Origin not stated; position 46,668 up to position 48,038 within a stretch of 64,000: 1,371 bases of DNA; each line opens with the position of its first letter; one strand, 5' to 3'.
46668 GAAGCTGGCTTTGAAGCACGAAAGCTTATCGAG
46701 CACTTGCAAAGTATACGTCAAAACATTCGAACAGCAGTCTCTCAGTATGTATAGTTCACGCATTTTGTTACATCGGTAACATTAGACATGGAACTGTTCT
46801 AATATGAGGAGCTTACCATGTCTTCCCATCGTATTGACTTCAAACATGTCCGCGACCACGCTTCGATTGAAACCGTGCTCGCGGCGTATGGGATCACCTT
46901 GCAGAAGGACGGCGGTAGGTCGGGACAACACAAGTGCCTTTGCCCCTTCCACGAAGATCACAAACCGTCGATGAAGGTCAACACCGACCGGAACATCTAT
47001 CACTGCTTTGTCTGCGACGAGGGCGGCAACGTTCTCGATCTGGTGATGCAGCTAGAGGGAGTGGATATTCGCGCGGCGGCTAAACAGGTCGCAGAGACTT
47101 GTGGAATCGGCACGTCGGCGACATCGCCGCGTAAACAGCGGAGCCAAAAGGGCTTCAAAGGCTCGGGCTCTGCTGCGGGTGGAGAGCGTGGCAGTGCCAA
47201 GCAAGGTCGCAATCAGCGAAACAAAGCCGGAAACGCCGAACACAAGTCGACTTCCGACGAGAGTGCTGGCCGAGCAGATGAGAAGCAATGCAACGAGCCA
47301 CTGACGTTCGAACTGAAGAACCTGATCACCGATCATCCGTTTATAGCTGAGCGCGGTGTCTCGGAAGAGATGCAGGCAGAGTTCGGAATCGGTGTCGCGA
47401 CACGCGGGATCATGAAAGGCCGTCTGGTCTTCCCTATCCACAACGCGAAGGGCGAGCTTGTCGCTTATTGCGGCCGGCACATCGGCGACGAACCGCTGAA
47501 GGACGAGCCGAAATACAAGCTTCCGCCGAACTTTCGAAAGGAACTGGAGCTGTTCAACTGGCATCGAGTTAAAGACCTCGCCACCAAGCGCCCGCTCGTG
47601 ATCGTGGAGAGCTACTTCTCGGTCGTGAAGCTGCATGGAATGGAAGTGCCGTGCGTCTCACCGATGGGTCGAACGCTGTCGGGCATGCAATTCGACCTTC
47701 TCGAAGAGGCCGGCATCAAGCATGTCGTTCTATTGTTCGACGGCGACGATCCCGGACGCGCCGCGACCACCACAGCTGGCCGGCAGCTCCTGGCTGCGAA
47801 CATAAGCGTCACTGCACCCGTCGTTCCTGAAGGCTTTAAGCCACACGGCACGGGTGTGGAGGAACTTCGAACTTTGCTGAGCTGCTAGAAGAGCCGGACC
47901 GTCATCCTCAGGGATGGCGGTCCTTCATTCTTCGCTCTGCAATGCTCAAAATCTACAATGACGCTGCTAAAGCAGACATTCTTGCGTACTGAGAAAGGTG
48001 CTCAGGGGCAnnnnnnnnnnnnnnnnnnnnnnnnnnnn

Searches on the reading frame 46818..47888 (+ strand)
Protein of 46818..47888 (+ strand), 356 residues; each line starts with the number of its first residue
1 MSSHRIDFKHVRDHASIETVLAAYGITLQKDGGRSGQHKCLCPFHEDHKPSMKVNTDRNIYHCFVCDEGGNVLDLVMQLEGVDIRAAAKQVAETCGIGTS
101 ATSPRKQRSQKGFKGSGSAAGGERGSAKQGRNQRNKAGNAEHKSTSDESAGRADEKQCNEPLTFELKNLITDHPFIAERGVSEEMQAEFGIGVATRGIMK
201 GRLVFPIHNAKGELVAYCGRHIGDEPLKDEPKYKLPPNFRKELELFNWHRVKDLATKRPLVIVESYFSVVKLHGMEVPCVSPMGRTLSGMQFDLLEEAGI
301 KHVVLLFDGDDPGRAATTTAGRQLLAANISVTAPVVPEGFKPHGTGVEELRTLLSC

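Call 45: search_protein_families(library=pfam, proteins=[window:46818-47888:+], max_evalue=0.01)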
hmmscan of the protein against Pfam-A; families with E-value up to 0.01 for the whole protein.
window:46818-47888:+ (356 aa): 5 families
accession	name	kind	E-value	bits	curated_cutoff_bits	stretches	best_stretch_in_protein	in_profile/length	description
PF01807.25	Zn_ribbon_DnaG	-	2.4e-21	75.8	24.9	1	9-100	7-94/98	CHC2 zinc finger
PF08275.17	DNAG_N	-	7.7e-09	36.2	26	1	199-251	75-127/128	DNA primase catalytic core, N-terminal domain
PF13662.12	Toprim_4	-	1.2e-07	32.3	25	1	260-332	3-82/85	Toprim domain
PF13155.12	Toprim_2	-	5.9e-07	30.2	22.1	1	261-337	1-79/88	Toprim-like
PF01751.28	Toprim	-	3e-05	24.6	23.1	1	260-325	2-84/96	Toprim domain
